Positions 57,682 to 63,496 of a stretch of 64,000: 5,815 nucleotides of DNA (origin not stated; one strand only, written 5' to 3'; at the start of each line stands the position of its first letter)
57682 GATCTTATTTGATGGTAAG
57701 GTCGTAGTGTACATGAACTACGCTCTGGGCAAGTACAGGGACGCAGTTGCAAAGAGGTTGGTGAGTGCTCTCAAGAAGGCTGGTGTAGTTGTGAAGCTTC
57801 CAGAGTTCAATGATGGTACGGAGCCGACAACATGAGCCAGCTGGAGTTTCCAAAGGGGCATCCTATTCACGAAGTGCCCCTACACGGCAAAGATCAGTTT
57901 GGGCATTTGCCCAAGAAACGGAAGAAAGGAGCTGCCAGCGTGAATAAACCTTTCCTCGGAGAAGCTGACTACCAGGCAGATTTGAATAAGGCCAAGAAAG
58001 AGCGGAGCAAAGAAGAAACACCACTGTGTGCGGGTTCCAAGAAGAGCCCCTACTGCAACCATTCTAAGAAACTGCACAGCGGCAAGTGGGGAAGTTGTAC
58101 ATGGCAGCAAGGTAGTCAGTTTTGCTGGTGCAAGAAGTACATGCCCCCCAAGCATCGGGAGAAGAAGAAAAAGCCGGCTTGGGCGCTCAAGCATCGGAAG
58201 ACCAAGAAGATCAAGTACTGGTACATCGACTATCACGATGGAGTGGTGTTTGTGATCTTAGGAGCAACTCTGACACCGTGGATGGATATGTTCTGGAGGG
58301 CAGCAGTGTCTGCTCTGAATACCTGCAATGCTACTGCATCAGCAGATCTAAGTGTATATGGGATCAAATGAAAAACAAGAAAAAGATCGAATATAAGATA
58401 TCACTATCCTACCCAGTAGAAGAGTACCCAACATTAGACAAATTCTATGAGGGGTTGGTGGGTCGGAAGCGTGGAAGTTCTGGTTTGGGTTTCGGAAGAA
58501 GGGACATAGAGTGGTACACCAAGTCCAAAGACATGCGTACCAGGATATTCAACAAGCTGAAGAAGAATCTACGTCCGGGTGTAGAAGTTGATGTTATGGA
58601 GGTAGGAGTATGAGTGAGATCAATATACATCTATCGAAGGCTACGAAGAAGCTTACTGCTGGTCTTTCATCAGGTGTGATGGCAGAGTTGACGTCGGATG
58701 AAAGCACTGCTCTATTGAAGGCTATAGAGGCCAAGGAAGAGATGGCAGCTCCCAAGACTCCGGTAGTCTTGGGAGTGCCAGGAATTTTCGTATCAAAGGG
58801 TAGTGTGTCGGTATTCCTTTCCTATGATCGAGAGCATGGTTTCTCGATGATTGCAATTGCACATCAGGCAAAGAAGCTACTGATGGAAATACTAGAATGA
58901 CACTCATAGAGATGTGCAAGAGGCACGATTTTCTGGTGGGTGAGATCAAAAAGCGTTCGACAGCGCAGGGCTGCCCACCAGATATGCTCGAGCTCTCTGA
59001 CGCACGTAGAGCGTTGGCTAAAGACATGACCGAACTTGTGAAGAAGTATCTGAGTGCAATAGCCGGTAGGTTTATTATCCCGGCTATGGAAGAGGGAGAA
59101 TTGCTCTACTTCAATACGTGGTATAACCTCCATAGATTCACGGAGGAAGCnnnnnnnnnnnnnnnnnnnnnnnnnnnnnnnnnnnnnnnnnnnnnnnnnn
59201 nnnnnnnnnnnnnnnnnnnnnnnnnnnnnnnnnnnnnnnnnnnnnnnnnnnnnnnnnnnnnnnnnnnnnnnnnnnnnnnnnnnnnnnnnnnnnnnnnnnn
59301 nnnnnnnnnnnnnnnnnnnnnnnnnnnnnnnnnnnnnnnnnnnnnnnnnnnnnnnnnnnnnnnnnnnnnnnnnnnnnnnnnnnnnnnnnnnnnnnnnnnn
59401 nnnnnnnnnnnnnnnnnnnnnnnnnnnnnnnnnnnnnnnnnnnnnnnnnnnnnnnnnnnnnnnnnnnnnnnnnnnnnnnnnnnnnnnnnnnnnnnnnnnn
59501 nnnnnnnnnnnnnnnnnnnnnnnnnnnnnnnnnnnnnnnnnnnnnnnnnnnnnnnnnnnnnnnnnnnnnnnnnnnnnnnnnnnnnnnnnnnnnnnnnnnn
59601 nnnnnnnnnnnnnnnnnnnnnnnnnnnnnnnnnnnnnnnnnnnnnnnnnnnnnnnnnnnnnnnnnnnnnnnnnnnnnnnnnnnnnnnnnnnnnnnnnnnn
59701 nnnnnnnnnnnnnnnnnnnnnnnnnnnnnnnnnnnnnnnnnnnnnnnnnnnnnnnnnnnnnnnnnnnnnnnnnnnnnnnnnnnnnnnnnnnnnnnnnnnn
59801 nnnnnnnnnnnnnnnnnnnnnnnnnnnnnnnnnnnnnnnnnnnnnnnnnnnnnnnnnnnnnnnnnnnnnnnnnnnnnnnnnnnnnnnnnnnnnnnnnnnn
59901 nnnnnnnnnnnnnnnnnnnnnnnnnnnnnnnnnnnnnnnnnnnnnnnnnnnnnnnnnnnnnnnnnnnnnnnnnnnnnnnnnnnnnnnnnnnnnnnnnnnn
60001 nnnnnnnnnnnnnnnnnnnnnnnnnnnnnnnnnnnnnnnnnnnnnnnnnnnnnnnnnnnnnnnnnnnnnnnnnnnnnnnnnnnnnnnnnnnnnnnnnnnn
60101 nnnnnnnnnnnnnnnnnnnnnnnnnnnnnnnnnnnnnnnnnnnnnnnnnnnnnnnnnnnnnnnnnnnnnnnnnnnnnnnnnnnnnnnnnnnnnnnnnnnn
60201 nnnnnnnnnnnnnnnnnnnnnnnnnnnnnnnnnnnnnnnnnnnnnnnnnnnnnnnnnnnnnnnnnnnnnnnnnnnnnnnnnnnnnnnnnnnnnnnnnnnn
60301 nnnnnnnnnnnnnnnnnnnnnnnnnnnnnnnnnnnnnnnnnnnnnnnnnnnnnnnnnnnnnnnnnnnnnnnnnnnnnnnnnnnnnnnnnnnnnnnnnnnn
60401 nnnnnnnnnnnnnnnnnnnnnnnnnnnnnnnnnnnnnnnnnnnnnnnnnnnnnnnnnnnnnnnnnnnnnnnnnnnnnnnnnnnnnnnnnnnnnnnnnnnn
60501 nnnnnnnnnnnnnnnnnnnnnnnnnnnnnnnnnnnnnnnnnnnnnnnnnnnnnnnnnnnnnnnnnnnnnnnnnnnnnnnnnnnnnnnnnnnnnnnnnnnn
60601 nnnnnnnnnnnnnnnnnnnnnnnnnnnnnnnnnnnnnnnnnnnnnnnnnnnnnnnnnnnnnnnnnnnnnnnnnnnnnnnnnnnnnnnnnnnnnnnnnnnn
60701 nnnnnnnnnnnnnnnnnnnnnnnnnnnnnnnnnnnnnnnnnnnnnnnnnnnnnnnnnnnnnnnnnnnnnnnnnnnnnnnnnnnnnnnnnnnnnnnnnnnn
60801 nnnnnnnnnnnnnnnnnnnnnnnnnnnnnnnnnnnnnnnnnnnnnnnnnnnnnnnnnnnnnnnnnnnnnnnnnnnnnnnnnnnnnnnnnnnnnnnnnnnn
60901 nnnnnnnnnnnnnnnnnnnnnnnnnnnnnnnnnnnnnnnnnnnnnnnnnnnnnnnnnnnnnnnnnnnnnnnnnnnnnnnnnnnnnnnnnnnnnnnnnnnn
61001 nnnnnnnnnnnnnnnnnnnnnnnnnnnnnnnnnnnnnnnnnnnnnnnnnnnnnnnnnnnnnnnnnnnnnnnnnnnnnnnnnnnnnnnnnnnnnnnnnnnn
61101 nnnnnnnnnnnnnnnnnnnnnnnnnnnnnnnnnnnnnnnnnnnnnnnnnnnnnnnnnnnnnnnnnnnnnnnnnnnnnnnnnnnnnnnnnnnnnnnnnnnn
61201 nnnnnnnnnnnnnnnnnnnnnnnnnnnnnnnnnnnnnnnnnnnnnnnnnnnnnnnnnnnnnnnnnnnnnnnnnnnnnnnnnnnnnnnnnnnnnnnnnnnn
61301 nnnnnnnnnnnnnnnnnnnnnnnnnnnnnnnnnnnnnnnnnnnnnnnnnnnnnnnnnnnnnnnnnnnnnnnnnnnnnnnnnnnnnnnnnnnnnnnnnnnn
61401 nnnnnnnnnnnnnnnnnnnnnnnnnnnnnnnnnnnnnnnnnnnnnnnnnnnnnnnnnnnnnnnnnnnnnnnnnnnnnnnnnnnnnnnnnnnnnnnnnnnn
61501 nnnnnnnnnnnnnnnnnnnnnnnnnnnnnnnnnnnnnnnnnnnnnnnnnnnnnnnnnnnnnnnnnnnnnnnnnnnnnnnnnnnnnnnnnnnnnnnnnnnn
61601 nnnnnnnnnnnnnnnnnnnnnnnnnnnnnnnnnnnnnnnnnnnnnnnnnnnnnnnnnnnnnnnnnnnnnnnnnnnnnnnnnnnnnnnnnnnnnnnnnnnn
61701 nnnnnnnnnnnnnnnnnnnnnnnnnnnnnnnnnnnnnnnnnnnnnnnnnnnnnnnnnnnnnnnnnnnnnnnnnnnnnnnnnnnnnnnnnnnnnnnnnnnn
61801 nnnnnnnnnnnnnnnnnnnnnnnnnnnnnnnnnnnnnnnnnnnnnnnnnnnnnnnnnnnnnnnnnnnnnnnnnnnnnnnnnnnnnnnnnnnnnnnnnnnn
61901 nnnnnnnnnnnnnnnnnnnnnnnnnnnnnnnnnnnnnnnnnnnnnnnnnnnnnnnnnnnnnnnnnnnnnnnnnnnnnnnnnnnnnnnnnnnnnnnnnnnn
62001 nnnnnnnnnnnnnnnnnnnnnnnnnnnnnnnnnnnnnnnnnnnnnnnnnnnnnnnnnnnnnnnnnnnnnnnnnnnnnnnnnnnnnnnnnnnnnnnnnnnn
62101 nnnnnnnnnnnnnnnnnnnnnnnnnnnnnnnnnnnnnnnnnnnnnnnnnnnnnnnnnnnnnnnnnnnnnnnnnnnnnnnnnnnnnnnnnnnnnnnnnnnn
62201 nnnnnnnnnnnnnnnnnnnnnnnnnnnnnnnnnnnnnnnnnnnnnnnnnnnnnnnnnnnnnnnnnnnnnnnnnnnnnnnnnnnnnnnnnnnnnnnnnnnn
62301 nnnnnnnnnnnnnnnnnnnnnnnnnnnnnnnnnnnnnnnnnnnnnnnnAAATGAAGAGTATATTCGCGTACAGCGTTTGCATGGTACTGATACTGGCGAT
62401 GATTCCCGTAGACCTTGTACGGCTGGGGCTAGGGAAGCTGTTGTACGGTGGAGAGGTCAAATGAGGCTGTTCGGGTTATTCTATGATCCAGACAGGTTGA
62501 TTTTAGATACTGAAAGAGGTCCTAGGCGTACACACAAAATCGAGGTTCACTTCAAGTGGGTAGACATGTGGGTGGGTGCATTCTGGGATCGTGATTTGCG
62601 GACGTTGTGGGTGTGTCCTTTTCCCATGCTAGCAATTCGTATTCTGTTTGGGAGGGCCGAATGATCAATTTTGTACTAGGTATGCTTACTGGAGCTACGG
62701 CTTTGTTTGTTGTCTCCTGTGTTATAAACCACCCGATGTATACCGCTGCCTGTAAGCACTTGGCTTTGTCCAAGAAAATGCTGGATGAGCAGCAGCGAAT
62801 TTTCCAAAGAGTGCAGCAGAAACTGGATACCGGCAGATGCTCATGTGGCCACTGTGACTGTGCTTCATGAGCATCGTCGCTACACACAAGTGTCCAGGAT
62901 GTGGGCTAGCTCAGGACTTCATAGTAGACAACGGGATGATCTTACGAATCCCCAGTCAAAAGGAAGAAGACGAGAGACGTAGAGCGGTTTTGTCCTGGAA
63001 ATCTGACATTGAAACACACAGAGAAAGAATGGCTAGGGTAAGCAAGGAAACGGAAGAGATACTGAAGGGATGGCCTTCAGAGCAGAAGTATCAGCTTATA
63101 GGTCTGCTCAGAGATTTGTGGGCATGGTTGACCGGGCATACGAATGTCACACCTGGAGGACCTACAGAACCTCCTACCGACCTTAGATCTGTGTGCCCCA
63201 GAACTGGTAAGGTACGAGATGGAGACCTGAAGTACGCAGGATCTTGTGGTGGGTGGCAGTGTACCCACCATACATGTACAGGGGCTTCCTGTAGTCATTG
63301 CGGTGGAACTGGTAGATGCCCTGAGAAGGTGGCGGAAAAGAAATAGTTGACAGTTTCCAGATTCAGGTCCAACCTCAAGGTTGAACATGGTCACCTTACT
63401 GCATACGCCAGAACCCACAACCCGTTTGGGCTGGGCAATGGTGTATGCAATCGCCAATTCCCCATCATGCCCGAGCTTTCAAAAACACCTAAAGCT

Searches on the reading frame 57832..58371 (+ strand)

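Call 37: search_protein_families(library=pfam, max_evalue=0.01, proteins=[window:57832-58371:+])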
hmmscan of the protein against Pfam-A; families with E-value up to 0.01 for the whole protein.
window:57832-58371:+ (179 aa): 1 family
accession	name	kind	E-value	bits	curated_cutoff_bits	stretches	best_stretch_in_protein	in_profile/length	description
PF00537.24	Toxin_3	-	0.0068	17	21.5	0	66-102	15-50/55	Scorpion toxin-like domain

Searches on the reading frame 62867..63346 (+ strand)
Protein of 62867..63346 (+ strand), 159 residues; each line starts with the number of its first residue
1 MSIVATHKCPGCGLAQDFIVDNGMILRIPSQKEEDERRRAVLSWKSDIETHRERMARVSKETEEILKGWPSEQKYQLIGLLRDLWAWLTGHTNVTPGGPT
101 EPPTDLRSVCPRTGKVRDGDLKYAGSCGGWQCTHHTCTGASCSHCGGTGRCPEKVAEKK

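Call 72: find_encoding_contigs(protein=window:62867-63346:+, flank=10000, max_places=3)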
Protein window:62867-63346:+ (159 aa): 13 contigs read that carry it; 3 places shown.
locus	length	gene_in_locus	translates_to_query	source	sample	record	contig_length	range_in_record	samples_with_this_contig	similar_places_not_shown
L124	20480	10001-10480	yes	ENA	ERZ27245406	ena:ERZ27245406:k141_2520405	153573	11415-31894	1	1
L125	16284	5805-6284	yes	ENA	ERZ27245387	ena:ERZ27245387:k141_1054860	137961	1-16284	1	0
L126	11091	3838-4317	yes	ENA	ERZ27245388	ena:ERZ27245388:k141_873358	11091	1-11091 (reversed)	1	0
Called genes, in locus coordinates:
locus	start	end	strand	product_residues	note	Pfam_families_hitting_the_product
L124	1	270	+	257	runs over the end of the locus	PF08719:NADAR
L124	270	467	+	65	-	-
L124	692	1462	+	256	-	-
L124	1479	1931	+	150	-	-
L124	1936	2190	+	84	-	-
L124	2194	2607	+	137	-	-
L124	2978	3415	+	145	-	-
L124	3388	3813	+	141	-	-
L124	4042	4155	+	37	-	-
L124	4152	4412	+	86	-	-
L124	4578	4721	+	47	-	-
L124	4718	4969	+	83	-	-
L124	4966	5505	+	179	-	-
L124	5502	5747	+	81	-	-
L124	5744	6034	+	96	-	-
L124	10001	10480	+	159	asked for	-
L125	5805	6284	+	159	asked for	-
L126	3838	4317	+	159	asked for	-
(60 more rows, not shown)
